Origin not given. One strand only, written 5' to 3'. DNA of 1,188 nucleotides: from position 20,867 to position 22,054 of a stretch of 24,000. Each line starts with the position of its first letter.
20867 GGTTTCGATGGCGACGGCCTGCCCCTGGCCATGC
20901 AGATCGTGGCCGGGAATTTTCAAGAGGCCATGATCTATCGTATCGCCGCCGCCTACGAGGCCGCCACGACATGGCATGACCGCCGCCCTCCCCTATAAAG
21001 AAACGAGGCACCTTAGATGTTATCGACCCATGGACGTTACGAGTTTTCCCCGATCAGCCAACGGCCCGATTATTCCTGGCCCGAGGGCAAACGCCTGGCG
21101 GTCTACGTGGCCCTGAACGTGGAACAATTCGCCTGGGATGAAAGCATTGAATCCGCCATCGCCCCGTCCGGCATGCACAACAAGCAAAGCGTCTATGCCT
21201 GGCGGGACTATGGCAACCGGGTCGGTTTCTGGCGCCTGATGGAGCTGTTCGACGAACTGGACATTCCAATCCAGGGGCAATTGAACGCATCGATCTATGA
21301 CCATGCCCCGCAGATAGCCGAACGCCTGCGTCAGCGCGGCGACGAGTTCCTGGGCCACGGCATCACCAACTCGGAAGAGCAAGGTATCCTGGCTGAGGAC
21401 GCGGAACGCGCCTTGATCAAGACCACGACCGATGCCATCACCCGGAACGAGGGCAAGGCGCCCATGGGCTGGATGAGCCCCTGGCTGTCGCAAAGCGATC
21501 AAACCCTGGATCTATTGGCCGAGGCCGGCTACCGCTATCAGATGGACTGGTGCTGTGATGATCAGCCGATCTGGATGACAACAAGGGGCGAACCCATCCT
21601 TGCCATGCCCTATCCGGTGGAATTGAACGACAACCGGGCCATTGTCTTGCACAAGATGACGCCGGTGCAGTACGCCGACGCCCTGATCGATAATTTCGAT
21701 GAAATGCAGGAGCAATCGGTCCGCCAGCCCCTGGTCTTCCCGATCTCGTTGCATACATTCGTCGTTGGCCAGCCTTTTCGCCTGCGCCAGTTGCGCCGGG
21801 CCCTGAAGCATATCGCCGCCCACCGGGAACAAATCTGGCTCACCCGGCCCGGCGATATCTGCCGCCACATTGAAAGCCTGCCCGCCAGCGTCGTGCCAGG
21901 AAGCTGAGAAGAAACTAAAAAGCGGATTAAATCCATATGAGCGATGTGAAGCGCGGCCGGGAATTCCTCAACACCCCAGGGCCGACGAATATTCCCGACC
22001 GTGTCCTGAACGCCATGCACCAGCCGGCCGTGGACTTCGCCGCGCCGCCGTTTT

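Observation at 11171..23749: Twelve-gene, translationally coupled operon resembling an uncharacterised cyclic-amide / N-heterocycle catabolic pathway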

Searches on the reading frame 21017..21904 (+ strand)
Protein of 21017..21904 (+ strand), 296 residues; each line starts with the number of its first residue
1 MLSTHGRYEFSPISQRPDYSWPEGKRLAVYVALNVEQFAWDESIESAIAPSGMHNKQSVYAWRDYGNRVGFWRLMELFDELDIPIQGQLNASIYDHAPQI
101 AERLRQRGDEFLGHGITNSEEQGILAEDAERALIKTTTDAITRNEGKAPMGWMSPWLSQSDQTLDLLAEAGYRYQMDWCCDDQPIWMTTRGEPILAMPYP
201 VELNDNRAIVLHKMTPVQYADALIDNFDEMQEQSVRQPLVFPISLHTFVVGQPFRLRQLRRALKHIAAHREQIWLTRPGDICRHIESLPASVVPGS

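Call 6: search_protein_families(library=pfam, proteins=[window:21017-21904:+], max_evalue=0.01)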
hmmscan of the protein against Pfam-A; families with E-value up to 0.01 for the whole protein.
window:21017-21904:+ (296 aa): 1 family
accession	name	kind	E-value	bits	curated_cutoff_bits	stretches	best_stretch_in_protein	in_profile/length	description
PF01522.26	Polysacc_deac_1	-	2.2e-07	31.3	23.1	1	55-174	5-123/124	Polysaccharide deacetylase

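Call 7: search_protein_families(library=ncbifam, proteins=[window:21017-21904:+], max_evalue=0.01)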
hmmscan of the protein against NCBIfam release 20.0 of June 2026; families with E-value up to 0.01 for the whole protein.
window:21017-21904:+ (296 aa): 1 family
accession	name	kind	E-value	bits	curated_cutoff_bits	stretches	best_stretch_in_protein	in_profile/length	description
TIGR03212.1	uraD_N-term-dom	equivalog_domain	9e-37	126.7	424.6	1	15-286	11-292/297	allantoinase PuuE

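Call 35: search_dna_similar(query=window:21017-21904:+, collection=plasmids, mode=protein, max_rows=25)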
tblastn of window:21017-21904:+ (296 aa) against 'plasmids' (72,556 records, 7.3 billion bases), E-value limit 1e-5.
Records with a match: 513; places in all: 733; records where one place covers at least 80% of the query: 472.
Best place of each record, by identity: <60% 513.
By first word of the organism name: Sinorhizobium 82; Pseudosulfitobacter 45; Rhizobium 32; Acinetobacter 28; Leisingera 21; Paracoccus 18; Streptomyces 16; Agrobacterium 16; Ensifer 15; Aminobacter 14; and 86 more.
By predicted mobility (MOB-suite, as given by PLSDB): non-mobilizable 324; mobilizable 110; conjugative 79.
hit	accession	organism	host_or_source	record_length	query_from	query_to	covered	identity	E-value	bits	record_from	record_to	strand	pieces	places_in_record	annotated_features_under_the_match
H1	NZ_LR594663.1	Variovorax sp. RA8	Riverbed sediment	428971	1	296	100%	52.0%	2e-100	329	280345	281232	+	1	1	polysaccharide deacetylase family protein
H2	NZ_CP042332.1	Bosea sp. F3-2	soybean,soil sample,rhizosphere soil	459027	1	288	97%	53.1%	7e-96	316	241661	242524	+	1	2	polysaccharide deacetylase family protein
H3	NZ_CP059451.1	Azospirillum brasilense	Prokaryotes,soil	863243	1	294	99%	50.8%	2e-96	317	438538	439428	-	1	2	polysaccharide deacetylase family protein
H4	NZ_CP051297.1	Alicycliphilus denitrificans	whole organism,pond sediment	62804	2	294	99%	50.2%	5e-91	302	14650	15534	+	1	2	polysaccharide deacetylase family protein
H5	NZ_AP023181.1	Paraburkholderia sp. PGU19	Physopelta gutta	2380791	2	286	96%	49.5%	3e-91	303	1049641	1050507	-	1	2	none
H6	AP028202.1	Paraburkholderia largidicola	Physopelta gutta,midgut,Midgut crypts ...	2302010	2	284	96%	49.8%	8e-91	301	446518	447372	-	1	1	polysaccharide deacetylase family protein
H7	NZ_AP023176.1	Paraburkholderia largidicola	Physopelta gutta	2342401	2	284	96%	49.8%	1e-90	301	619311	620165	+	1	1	none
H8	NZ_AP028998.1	Paraburkholderia sp. 22B1P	-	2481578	2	284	96%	49.8%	3e-90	300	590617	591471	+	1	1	none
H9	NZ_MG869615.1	Polaromonas sp. E10S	Ecology Glacier, King George Island, ...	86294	1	294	99%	47.8%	4e-88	294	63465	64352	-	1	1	polysaccharide deacetylase family protein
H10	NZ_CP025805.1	Sulfitobacter sp. SK012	Marine Sediment,North Sea (sediment)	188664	2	283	95%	49.6%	3e-93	308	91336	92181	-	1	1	polysaccharide deacetylase family protein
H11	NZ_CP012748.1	Paraburkholderia caribensis MBA4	soil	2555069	3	286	96%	48.6%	1e-88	295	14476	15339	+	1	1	none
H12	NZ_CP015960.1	Paraburkholderia caribensis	Mimosa,single cell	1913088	3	286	96%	48.3%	2e-88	295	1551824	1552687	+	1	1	none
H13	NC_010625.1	Paraburkholderia phymatum STM815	-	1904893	2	286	96%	47.8%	4e-86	288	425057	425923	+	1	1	record has no annotation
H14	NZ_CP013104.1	Paraburkholderia caribensis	-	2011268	4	286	96%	48.1%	6e-87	290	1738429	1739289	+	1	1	none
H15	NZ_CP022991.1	Paraburkholderia aromaticivorans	-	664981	2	288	97%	47.2%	2e-85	286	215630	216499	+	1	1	polysaccharide deacetylase family protein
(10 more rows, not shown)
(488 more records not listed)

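Call 36: get_annotated_region(hit=H1, flank=12000)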
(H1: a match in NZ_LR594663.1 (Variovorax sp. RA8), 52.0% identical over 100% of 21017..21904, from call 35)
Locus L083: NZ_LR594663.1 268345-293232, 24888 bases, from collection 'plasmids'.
description: Variovorax sp. RA8 plasmid 2
organism: Variovorax sp. RA8 (NCBI taxid 662548)
taxonomy: Bacteria; Pseudomonadota; Betaproteobacteria; Burkholderiales; Comamonadaceae; Variovorax; Variovorax sp. RA8
host: -; source: Riverbed sediment; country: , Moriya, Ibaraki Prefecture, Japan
typing (MOB-suite, as given by PLSDB): non-mobilizable
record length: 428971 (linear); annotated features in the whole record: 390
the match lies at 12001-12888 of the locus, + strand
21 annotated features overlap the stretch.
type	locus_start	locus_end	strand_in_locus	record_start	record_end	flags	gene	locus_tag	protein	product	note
CDS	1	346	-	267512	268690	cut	tcuB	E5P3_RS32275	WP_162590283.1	tricarballylate utilization 4Fe-4S protein TcuB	-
CDS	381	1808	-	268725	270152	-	tcuA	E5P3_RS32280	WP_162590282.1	FAD-dependent tricarballylate dehydrogenase TcuA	-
CDS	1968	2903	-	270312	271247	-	-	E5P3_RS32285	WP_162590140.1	LysR family transcriptional regulator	-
CDS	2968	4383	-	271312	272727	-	-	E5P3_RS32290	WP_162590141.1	amidase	-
CDS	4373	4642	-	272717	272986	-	-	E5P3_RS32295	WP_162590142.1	hypothetical protein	-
CDS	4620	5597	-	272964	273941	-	-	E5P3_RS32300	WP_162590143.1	tripartite tricarboxylate transporter substrate binding protein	-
CDS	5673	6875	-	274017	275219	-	-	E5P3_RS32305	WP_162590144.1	pyridoxal phosphate-dependent aminotransferase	GO:0009058 - biosynthetic process [Evidence IEA]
CDS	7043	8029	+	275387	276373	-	-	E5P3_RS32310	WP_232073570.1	LysR family transcriptional regulator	-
CDS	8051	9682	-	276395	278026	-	-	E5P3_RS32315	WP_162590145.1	hydantoinase B/oxoprolinase family protein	-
CDS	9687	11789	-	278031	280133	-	-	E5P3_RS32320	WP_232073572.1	hydantoinase/oxoprolinase family protein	-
CDS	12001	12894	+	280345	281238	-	-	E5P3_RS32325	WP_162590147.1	polysaccharide deacetylase family protein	-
CDS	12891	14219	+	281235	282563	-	-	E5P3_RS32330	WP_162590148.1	amidase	-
CDS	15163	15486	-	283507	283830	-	-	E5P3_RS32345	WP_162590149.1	hypothetical protein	-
CDS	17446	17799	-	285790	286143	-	-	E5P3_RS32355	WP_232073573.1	PAS domain S-box protein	-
CDS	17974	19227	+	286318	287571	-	-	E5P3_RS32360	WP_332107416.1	MFS transporter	-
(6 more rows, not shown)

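Call 37: get_annotated_region(hit=H10, flank=12000)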
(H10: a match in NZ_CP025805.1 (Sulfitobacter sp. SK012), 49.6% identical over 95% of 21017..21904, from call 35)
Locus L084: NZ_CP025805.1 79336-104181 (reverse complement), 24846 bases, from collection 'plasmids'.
description: Sulfitobacter sp. SK012 plasmid unnamed1, complete sequence
organism: Sulfitobacter sp. SK012 (NCBI taxid 1389005)
taxonomy: Bacteria; Pseudomonadota; Alphaproteobacteria; Rhodobacterales; Roseobacteraceae; Sulfitobacter; Sulfitobacter sp. SK012
host: -; source: Marine Sediment,North Sea (sediment); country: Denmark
typing (MOB-suite, as given by PLSDB): non-mobilizable
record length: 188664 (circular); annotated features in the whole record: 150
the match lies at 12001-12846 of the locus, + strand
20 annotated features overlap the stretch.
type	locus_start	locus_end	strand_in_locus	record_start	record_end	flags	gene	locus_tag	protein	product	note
CDS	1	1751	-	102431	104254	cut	-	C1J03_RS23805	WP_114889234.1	Eco57I restriction-modification methylase domain-containing protein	GO:0006304 - DNA modification [Evidence IEA]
CDS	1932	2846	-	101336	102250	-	-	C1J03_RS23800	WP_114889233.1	hypothetical protein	-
CDS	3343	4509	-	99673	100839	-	-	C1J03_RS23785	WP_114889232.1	hypothetical protein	-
CDS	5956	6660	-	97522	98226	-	-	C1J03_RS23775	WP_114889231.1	GntR family transcriptional regulator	-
CDS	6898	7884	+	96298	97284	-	-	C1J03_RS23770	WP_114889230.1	ABC transporter ATP-binding protein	-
CDS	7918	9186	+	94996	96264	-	-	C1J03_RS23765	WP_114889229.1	extracellular solute-binding protein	-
CDS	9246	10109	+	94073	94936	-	-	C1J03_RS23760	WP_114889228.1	ABC transporter permease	GO:0055085 - transmembrane transport [Evidence IEA]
CDS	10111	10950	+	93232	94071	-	-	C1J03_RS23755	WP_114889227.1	ABC transporter permease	GO:0055085 - transmembrane transport [Evidence IEA]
CDS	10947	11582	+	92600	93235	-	-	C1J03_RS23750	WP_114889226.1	aspartate/glutamate racemase family protein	-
CDS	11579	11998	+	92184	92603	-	-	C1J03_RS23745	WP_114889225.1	nuclear transport factor 2 family protein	-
CDS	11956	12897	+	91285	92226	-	-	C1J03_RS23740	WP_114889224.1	polysaccharide deacetylase family protein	-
CDS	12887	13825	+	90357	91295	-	-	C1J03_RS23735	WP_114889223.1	N-carbamoyl-D-amino-acid hydrolase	-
CDS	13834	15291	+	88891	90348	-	hydA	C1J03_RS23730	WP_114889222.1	dihydropyrimidinase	GO:0008152 - metabolic process [Evidence IEA]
CDS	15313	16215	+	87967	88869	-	-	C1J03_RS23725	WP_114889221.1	polysaccharide deacetylase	-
CDS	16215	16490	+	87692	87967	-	-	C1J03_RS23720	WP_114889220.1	hypothetical protein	-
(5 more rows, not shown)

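Call 38: get_annotated_region(hit=H2, flank=12000)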
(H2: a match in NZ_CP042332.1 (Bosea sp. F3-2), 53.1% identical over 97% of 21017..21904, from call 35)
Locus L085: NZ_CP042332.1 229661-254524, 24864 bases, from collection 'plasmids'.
description: Bosea sp. F3-2 plasmid pB32-1, complete sequence
organism: Bosea sp. F3-2 (NCBI taxid 2599640)
taxonomy: Bacteria; Pseudomonadota; Alphaproteobacteria; Hyphomicrobiales; Boseaceae; Bosea; Bosea sp. F3-2
host: -; source: soybean,soil sample,rhizosphere soil; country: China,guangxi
typing (MOB-suite, as given by PLSDB): non-mobilizable
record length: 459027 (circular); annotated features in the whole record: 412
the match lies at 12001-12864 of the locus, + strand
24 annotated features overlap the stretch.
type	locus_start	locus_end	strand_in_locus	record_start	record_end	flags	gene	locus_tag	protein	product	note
CDS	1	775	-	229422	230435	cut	-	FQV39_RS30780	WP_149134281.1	proline racemase family protein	-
CDS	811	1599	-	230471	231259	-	-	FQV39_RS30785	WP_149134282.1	ABC transporter permease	GO:0055085 - transmembrane transport [Evidence IEA]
CDS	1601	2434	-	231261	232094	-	-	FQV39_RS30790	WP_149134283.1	ABC transporter permease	GO:0055085 - transmembrane transport [Evidence IEA]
CDS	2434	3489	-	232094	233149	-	-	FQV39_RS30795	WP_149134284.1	ABC transporter ATP-binding protein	-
CDS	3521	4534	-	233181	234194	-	-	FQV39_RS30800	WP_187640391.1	ABC transporter substrate-binding protein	-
CDS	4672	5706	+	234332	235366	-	-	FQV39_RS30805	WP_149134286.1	GlxA family transcriptional regulator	-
CDS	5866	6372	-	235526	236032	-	-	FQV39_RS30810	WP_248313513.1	RidA family protein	-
CDS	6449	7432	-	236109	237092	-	-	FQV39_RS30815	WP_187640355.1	LysR substrate-binding domain-containing protein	-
CDS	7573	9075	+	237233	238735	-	-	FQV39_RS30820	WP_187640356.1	sugar ABC transporter ATP-binding protein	-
CDS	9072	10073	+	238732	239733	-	-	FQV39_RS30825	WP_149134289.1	ABC transporter permease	-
CDS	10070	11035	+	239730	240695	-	-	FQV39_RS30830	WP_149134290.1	ABC transporter permease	GO:0008643 - carbohydrate transport [Evidence IEA]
CDS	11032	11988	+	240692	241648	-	-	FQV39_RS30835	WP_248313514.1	substrate-binding domain-containing protein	-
CDS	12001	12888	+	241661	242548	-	-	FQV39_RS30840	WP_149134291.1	polysaccharide deacetylase family protein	-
CDS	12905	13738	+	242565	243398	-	-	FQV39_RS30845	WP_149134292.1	aspartate dehydrogenase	-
CDS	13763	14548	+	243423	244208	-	-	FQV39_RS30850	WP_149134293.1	SDR family oxidoreductase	-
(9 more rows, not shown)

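Call 39: get_annotated_region(hit=H3, flank=12000)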
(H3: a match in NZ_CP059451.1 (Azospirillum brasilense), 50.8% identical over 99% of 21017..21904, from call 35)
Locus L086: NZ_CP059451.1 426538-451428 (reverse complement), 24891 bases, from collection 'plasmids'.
description: Azospirillum brasilense strain 2020WEIHUA_K plasmid unnamed2, complete sequence
organism: Azospirillum brasilense (NCBI taxid 192)
taxonomy: Bacteria; Pseudomonadota; Alphaproteobacteria; Rhodospirillales; Azospirillaceae; Azospirillum; Azospirillum brasilense
host: -; source: Prokaryotes,soil; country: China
typing (MOB-suite, as given by PLSDB): mobilizable; relaxase MOBP
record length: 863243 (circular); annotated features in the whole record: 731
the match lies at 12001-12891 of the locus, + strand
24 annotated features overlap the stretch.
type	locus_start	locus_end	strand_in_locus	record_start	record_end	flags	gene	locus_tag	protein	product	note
CDS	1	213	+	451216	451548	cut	-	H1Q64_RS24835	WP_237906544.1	hypothetical protein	-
CDS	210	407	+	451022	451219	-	-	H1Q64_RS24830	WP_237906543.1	hypothetical protein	-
CDS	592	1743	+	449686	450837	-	-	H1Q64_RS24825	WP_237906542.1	histidine kinase dimerization/phosphoacceptor domain -containing protein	-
CDS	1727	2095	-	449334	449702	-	-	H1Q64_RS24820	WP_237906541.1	response regulator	GO:0000160 - phosphorelay signal transduction system [Evidence IEA]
CDS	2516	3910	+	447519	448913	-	-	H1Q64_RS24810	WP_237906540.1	ATPase domain-containing protein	-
CDS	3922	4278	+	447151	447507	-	-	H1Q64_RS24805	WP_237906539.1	response regulator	GO:0000160 - phosphorelay signal transduction system [Evidence IEA]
CDS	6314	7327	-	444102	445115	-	-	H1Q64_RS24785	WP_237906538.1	LysR substrate-binding domain-containing protein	-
CDS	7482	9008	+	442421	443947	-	-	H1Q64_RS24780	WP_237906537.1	sugar ABC transporter ATP-binding protein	-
CDS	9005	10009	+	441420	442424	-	-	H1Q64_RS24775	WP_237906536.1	ABC transporter permease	GO:0008643 - carbohydrate transport [Evidence IEA]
CDS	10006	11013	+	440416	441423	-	-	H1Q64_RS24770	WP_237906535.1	ABC transporter permease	GO:0008643 - carbohydrate transport [Evidence IEA]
CDS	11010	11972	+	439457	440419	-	-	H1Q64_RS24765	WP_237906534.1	TMAO reductase system protein TorT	-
CDS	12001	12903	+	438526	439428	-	-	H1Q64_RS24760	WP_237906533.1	polysaccharide deacetylase family protein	-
CDS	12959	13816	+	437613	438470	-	-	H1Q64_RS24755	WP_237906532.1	aspartate dehydrogenase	-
CDS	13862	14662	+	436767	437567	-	-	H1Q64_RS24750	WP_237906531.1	SDR family oxidoreductase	-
CDS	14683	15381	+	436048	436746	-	-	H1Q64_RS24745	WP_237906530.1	RraA family protein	-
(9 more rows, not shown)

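Call 40: get_annotated_region(hit=H4, flank=12000)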
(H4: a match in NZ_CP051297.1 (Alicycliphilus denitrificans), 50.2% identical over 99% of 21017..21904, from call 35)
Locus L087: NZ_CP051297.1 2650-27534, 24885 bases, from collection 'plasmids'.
description: Alicycliphilus denitrificans strain DP3 plasmid pDP3, complete sequence
organism: Alicycliphilus denitrificans (NCBI taxid 179636)
taxonomy: Bacteria; Pseudomonadota; Betaproteobacteria; Burkholderiales; Comamonadaceae; Alicycliphilus; Alicycliphilus denitrificans
host: -; source: whole organism,pond sediment; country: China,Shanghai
typing (MOB-suite, as given by PLSDB): non-mobilizable
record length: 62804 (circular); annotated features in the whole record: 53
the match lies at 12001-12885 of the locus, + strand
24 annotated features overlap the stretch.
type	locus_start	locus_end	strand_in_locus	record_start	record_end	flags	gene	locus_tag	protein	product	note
CDS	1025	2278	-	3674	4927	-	-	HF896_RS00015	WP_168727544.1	hypothetical protein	-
CDS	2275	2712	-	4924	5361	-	-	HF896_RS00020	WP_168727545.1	hypothetical protein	-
CDS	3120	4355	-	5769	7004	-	-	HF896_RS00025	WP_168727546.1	FAD-dependent oxidoreductase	-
CDS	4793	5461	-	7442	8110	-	-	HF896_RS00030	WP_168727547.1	nucleotidyltransferase family protein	-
CDS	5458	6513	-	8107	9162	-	-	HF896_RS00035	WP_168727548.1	XdhC family protein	-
CDS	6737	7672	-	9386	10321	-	-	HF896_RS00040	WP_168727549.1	4-hydroxybenzoate octaprenyltransferase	-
CDS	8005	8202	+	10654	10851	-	-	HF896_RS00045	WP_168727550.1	hypothetical protein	-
CDS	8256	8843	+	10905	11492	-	-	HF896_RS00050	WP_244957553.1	carbon monoxide dehydrogenase subunit G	-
CDS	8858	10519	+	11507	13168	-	-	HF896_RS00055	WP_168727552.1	class I adenylate-forming enzyme family protein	-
CDS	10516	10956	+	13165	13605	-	-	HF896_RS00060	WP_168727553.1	PaaI family thioesterase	-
CDS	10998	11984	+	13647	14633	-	-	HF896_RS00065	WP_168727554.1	NADPH:quinone oxidoreductase family protein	-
CDS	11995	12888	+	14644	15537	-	-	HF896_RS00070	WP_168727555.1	polysaccharide deacetylase family protein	-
CDS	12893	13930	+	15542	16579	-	-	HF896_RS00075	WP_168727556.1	XdhC family protein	-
CDS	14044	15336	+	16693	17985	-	-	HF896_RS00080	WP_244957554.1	amidase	-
CDS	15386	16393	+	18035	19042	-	-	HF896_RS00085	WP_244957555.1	helix-turn-helix transcriptional regulator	-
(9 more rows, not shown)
